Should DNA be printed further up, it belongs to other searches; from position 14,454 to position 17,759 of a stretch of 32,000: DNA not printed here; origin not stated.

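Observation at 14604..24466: Ten-kb surface electron-conduit locus: anchored 16-heme cytochrome, PGF-CTERM protein, secreted 36-heme cytochrome and a divergent PGF-CTERM beta-propeller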

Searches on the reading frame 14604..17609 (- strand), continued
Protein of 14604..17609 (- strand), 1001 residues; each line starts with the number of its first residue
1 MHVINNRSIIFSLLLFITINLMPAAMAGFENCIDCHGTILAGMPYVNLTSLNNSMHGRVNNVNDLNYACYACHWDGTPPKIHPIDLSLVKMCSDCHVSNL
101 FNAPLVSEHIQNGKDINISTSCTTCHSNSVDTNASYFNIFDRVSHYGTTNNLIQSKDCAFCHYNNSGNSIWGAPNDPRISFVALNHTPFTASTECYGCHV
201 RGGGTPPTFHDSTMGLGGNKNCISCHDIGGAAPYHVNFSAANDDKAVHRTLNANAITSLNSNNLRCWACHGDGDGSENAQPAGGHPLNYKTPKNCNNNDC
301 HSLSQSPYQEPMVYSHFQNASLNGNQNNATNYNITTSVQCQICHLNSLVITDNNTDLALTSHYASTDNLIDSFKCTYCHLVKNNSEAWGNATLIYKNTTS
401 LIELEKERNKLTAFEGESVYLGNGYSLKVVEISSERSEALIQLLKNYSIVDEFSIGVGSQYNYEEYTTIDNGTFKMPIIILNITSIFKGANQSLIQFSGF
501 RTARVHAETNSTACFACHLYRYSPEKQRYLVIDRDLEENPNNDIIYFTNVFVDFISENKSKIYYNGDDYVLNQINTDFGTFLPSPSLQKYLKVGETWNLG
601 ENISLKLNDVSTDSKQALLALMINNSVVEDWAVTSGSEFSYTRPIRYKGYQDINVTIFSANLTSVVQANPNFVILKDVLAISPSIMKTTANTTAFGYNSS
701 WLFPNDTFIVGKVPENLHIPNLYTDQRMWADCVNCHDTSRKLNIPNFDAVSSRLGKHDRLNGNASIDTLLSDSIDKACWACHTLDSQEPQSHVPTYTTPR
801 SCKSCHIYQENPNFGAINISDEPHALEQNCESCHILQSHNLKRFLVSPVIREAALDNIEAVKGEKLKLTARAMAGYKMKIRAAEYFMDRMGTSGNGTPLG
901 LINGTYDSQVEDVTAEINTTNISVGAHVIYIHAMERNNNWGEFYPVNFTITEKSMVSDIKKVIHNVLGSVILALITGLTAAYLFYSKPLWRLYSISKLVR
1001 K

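Call 13: find_homologous_proteins(query=window:14604-17609:-, max_evalue=1e-10)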
Query window:14604-17609:- (1001 aa): 135 proteins with E <= 1e-10 among 5269 candidates; the best 120 are listed.
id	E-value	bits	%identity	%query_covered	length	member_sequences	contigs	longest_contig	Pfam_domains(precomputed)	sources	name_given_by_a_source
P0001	0.0e+0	2281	100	98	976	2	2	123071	PF07752.17,PF14537.12,PF02085.22,PF14522.12,PF22113.2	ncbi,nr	ncbi:MAG: S-layer protein domain-containing protein [Candidatus Methanoperedens sp.]|nr:S-layer prot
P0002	0.0e+0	1774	76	99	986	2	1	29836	PF07752.17,PF14537.12,PF02085.22,PF14522.12,PF22113.2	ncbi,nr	ncbi:Cytochrome c7 c [uncultured archaeon]|nr:Cytochrome c7 c [uncultured archaeon]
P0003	0.0e+0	1617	69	99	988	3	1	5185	PF07752.17,PF14537.12,PF02085.22,PF14522.12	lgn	-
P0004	0.0e+0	1406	62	95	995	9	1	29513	PF07752.17,PF14537.12,PF13435.12,PF14522.12,PF22113.2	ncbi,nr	ncbi:Cytochrome c7 c [uncultured archaeon]|nr:Cytochrome c7 c [uncultured archaeon]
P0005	0.0e+0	1362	59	98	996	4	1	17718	PF07752.17,PF14537.12,PF14522.12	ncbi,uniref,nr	ncbi:S-layer protein domain-containing protein [Candidatus Methanoperedens nitratireducens]|uniref:S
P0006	0.0e+0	1331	67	89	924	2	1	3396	PF07752.17,PF14537.12,PF14522.12,PF22113.2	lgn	-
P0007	0.0e+0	1329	59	97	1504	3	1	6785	PF07752.17,PF14537.12,PF14522.12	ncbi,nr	ncbi:MAG: hypothetical protein O8C56_12680 [Candidatus Methanoperedens sp.]|nr:hypothetical protein 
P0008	0.0e+0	1324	63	96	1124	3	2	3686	PF07752.17,PF14537.12,PF02085.22,PF14522.12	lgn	-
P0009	0.0e+0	1311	57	99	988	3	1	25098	PF07752.17,PF14537.12,PF14522.12,PF22113.2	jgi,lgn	jgi:hypothetical protein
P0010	0.0e+0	1308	57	96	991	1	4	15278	PF07752.17,PF14537.12,PF14522.12,PF22113.2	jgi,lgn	-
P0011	0.0e+0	1307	58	99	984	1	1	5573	PF07752.17,PF14537.12,PF02085.22,PF14522.12,PF22113.2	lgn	-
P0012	0.0e+0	1301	58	98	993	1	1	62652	PF07752.17,PF14537.12,PF13435.12,PF14522.12,PF22113.2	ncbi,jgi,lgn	-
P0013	0.0e+0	1279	70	80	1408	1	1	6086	PF07752.17,PF14537.12,PF02085.22,PF14522.12,PF22113.2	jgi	jgi:hypothetical protein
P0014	0.0e+0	1231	62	90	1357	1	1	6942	PF07752.17,PF14537.12,PF02085.22,PF14522.12,PF22113.2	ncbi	-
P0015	0.0e+0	1222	53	99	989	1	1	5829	PF07752.17,PF14537.12,PF13435.12,PF14522.12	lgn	-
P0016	0.0e+0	1055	62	73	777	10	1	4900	PF07752.17,PF14537.12,PF14522.12,PF22113.2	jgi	jgi:hypothetical protein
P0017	7.5e-293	992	48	97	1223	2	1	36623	PF07752.17,PF14537.12,PF14522.12,PF22113.2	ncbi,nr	ncbi:MAG: hypothetical protein J5U19_02195 [Candidatus Methanoperedens sp.]|nr:hypothetical protein 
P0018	5.4e-289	980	50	90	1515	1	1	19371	PF07752.17,PF14537.12,PF02085.22,PF14522.12,PF22113.2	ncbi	-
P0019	1.3e-287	975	49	96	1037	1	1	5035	PF07752.17,PF14537.12,PF02085.22,PF14522.12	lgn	-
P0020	5.9e-287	973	50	89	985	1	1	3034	PF07752.17,PF14537.12,PF14522.12,PF22113.2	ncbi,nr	ncbi:MAG: S-layer protein domain-containing protein, partial [Candidatus Methanoperedens sp.]|nr:S-l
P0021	2.8e-285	967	48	96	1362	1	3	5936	PF07752.17,PF14537.12,PF14522.12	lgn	-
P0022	1.2e-274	932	49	94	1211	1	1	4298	PF07752.17,PF14537.12,PF14522.12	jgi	-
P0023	3.8e-274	930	72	56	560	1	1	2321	PF07752.17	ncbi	-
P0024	1.3e-272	925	45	95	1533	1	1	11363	PF07752.17,PF14537.12,PF02085.22,PF14522.12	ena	-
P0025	1.5e-270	918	48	94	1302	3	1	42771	PF07752.17,PF14537.12,PF14522.12,PF22113.2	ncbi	-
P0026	8.7e-270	916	50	86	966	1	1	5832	PF07752.17,PF02085.22,PF14522.12,PF22113.2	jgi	jgi:hypothetical protein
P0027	1.4e-269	915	45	96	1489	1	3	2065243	PF07752.17,PF14537.12,PF14522.12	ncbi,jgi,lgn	jgi:hypothetical protein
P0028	2.5e-267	908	54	73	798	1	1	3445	PF07752.17,PF14522.12,PF22113.2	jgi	jgi:hypothetical protein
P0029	1.9e-266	905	48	92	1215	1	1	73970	PF07752.17,PF14537.12,PF14522.12,PF22113.2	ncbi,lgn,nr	ncbi:MAG: S-layer protein domain-containing protein [Candidatus Methanoperedens sp.]|nr:S-layer prot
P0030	1.9e-265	902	54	77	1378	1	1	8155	PF07752.17,PF14537.12,PF14522.12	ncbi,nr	ncbi:MAG: S-layer protein domain-containing protein [Candidatus Methanoperedens sp.]|nr:S-layer prot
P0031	6.4e-264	897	50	84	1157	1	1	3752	PF07752.17,PF14537.12,PF02369.23,PF14522.12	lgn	-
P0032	9.1e-264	896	46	97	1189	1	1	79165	PF07752.17,PF14537.12,PF14522.12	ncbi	-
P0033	1.2e-263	896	47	92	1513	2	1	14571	PF07752.17,PF14537.12,PF14522.12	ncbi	-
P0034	3.5e-263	894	52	82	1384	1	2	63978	PF07752.17,PF14537.12,PF14522.12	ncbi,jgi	jgi:hypothetical protein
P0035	3.7e-263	894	49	87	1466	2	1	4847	PF07752.17,PF14537.12,PF14522.12,PF22113.2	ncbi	-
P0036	6.1e-262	890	53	75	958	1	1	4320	PF07752.17,PF14522.12,PF22113.2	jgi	jgi:PGF-pre-PGF domain-containing protein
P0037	9.4e-262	889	51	83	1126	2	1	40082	PF07752.17,PF14537.12,PF14522.12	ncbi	-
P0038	3.5e-261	887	47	97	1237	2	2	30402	PF07752.17,PF14537.12,PF13435.12,PF14522.12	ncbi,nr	ncbi:MAG: hypothetical protein O8C64_03965 [Candidatus Methanoperedens sp.]|nr:hypothetical protein 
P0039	6.0e-261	887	46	93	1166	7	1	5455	PF07752.17,PF14537.12,PF14522.12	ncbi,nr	ncbi:MAG: hypothetical protein KKI06_10455 [Euryarchaeota archaeon]|nr:hypothetical protein [Euryarc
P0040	1.3e-260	886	46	92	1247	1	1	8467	PF07752.17,PF14522.12,PF22113.2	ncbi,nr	ncbi:MAG: PGF-pre-PGF domain-containing protein, partial [Candidatus Methanoperedens sp.]|nr:PGF-pre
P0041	2.3e-258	878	48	88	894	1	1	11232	PF07752.17,PF14537.12,PF14522.12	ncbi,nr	ncbi:S-layer protein [uncultured archaeon]|nr:S-layer protein [uncultured archaeon]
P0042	1.6e-257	875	47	92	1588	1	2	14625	PF07752.17,PF14537.12,PF14522.12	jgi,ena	-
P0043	7.5e-256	870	45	91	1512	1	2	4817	PF07752.17,PF14537.12,PF14522.12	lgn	-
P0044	2.4e-252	858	54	72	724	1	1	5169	PF07752.17,PF14537.12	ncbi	ncbi:MAG: S-layer protein domain-containing protein, partial [Candidatus Methanoperedens sp.]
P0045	5.0e-246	837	40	93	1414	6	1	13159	PF07752.17,PF14537.12,PF14522.12,PF22113.2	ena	-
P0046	6.9e-232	791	39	97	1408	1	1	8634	PF07752.17,PF14537.12,PF14522.12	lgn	-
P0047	2.2e-215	736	45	81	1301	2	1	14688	PF07752.17,PF14537.12,PF14522.12,PF22113.2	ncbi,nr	ncbi:MAG: S-layer protein domain-containing protein [Candidatus Methanoperedens sp.]|nr:S-layer prot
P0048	9.6e-211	721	44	81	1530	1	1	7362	PF07752.17,PF14537.12,PF14522.12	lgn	-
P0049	3.1e-204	699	39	96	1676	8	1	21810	PF07495.20,PF07752.17,PF14537.12,PF14522.12,PF22113.2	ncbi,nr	ncbi:MAG: cytochrome c3 family protein [ANME-2 cluster archaeon]|nr:cytochrome c3 family protein [AN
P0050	1.3e-201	690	50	64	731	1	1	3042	PF07752.17,PF14537.12,PF14522.12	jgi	jgi:hypothetical protein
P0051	4.0e-200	685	48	69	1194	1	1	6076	PF07752.17,PF14537.12,PF13435.12,PF14522.12,PF22113.2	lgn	-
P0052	7.1e-189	648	37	96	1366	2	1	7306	PF07752.17,PF14537.12,PF03264.20,PF02085.22,PF14522.12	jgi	jgi:hypothetical protein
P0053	2.5e-180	620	41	79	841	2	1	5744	PF07752.17,PF14537.12,PF13414.13,PF00515.35,PF02085.22,PF07719.24,PF14522.12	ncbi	ncbi:MAG: tetratricopeptide repeat protein, partial [Candidatus Methanoperedens sp.]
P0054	6.5e-179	615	40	83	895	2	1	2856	PF07752.17,PF14522.12,PF22113.2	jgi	jgi:hypothetical protein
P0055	1.2e-177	611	38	86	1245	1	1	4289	PF07752.17,PF14537.12,PF02085.22,PF14522.12,PF22113.2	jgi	jgi:nitrate reductase cytochrome c-type subunit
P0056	4.4e-176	606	37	88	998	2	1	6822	PF07752.17,PF14537.12,PF14522.12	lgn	-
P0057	2.7e-175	603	39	88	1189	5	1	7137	PF07752.17,PF14537.12,PF14522.12,PF22113.2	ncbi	-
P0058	7.8e-175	602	41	79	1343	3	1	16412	PF07752.17,PF14537.12,PF02085.22,PF14522.12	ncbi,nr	ncbi:Cytochrome c7 c [uncultured archaeon]|nr:Cytochrome c7 c [uncultured archaeon]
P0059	1.5e-174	601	38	94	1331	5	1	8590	PF07752.17,PF14537.12,PF02085.22,PF14522.12,PF22113.2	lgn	-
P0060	5.2e-174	599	37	91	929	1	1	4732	PF07752.17,PF14537.12,PF14522.12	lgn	-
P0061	7.9e-174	598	39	86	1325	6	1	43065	PF07752.17,PF14537.12,PF02085.22,PF14522.12,PF22113.2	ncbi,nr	ncbi:Cytochrome c7 c [uncultured archaeon]|nr:Cytochrome c7 c [uncultured archaeon]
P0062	9.9e-174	598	38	90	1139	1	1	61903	PF07752.17,PF02085.22,PF14522.12,PF22113.2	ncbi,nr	ncbi:MAG: hypothetical protein OIN87_06525, partial [Candidatus Methanoperedens sp.]|nr:hypothetical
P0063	3.5e-173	596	35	96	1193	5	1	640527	PF07752.17,PF14537.12,PF14522.12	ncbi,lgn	ncbi:MAG: S-layer protein domain-containing protein [Candidatus Methanoperedens sp.]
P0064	7.6e-173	595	37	87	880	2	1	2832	PF07752.17,PF14537.12,PF14522.12,PF22113.2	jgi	jgi:hypothetical protein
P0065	4.3e-172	593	39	89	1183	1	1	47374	PF07752.17,PF14537.12,PF02085.22,PF14522.12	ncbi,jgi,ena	jgi:signal peptidase I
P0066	1.6e-170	587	39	87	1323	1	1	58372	PF07752.17,PF14537.12,PF02085.22,PF14522.12,PF22113.2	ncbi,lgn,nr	ncbi:MAG: hypothetical protein OIN66_09630 [Candidatus Methanoperedens sp.]|nr:hypothetical protein 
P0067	5.3e-170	586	37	93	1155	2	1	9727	PF07752.17,PF14537.12,PF02085.22,PF14522.12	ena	-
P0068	1.1e-169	585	37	88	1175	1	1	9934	PF07752.17,PF14537.12,PF14522.12,PF22113.2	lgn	-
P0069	2.9e-169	583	37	89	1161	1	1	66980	PF07752.17,PF14537.12,PF02085.22,PF14522.12,PF22113.2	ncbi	-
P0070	8.2e-169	582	40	81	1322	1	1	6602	PF07752.17,PF14537.12,PF02085.22,PF14522.12,PF22113.2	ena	-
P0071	4.1e-168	579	39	82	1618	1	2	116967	PF07752.17,PF14537.12,PF02369.23,PF02085.22,PF14522.12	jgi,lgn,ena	-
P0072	1.6e-166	574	36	96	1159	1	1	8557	PF07752.17,PF14537.12,PF02085.22,PF14522.12,PF22113.2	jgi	-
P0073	2.4e-166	574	38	93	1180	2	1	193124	PF07752.17,PF14537.12,PF14522.12,PF22113.2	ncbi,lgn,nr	ncbi:MAG: hypothetical protein C3F06_11985 [Candidatus Methanoperedenaceae archaeon]|nr:MAG: hypothe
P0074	3.0e-166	573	36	89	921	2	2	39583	PF07752.17,PF14537.12,PF14522.12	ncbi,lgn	-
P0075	5.2e-166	572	38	96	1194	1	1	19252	PF07752.17,PF14537.12,PF14522.12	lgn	-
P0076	9.2e-165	568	39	84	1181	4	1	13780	PF07752.17,PF14537.12,PF14522.12,PF22113.2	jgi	-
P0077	3.7e-164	566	41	78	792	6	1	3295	PF07752.17,PF14537.12,PF02085.22,PF14522.12,PF22113.2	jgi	jgi:hypothetical protein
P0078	1.4e-163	564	36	96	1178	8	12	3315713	PF07752.17,PF14537.12,PF02085.22,PF14522.12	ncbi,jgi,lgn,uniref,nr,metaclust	ncbi:hypothetical protein ANME2D_02213 [Candidatus Methanoperedens nitroreducens]|uniref:S-layer fam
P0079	3.1e-163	563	37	85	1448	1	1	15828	PF07752.17,PF14537.12,PF14522.12,PF22113.2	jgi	jgi:hypothetical protein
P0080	9.5e-162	558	37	92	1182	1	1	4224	PF07752.17,PF09699.16,PF14537.12,PF14522.12,PF22113.2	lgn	-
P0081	2.6e-161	557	38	88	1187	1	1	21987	PF07752.17,PF14537.12,PF02085.22,PF14522.12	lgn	-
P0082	1.8e-160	554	38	89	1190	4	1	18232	PF07752.17,PF09699.16,PF14537.12,PF02085.22,PF14522.12,PF22113.2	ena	-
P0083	4.6e-160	553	37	93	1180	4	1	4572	PF07752.17,PF14537.12,PF14522.12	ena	-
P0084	5.4e-160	553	34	99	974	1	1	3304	PF07752.17,PF14537.12,PF14522.12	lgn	-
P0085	1.1e-159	552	38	84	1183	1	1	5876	PF07752.17,PF14537.12,PF14522.12,PF22113.2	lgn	-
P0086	2.5e-159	550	40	80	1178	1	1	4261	PF07752.17,PF14537.12,PF14522.12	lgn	-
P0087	3.0e-158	547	35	95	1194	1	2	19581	PF07752.17,PF14537.12,PF02085.22,PF14522.12,PF22113.2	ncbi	-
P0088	2.6e-157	544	37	91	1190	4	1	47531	PF07752.17,PF14537.12,PF14522.12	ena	-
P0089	6.2e-157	542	37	92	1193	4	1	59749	PF07752.17,PF09699.16,PF14537.12,PF14522.12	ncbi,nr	ncbi:MAG: hypothetical protein O8C61_02595 [Candidatus Methanoperedens sp.]|nr:hypothetical protein 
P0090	6.0e-155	536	34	96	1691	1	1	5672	PF07752.17,PF14537.12,PF20773.6,PF02085.22,PF14522.12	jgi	jgi:hypothetical protein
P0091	1.3e-152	528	39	82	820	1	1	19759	PF07752.17,PF14537.12,PF02085.22,PF14522.12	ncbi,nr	ncbi:MAG: hypothetical protein OIN87_01535, partial [Candidatus Methanoperedens sp.]|nr:hypothetical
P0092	8.5e-152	525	36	93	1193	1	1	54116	PF07752.17,PF09699.16,PF14537.12,PF02085.22,PF14522.12,PF22113.2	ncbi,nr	ncbi:MAG: hypothetical protein Q7J35_11880 [Candidatus Methanoperedens sp.]|nr:hypothetical protein 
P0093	1.2e-151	525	39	76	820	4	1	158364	PF07752.17,PF14537.12,PF02085.22,PF14522.12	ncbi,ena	-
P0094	2.2e-149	517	36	95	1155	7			PF07752.17,PF14537.12,PF13435.12,PF02085.22,PF14522.12,PF22113.2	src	-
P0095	1.2e-144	502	33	97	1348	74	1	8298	PF07752.17,PF14537.12,PF14522.12,PF22113.2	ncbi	-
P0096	1.0e-142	495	36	84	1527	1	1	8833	PF07752.17,PF14537.12,PF02085.22,PF14522.12,PF22113.2,PF15516.13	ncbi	-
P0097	5.5e-142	493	33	94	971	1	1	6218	PF07752.17,PF14522.12,PF22113.2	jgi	jgi:hypothetical protein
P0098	2.0e-133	465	35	81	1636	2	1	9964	PF07752.17,PF14537.12,PF20773.6,PF14522.12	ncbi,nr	ncbi:MAG: choice-of-anchor J domain-containing protein, partial [ANME-2 cluster archaeon]|nr:choice-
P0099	3.2e-108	381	44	47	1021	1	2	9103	PF07752.17,PF14537.12,PF13435.12,PF14522.12,PF22113.2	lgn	-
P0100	2.0e-90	322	37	55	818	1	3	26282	PF07752.17,PF14537.12,PF02085.22,PF14522.12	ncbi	-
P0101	3.3e-89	318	34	61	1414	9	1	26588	PF07752.17,PF14537.12,PF20773.6,PF02085.22,PF14522.12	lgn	-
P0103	8.9e-72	261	29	77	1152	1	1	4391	PF11783.14,PF07752.17,PF14537.12,PF22678.2,PF02085.22,PF14522.12,PF22113.2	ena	-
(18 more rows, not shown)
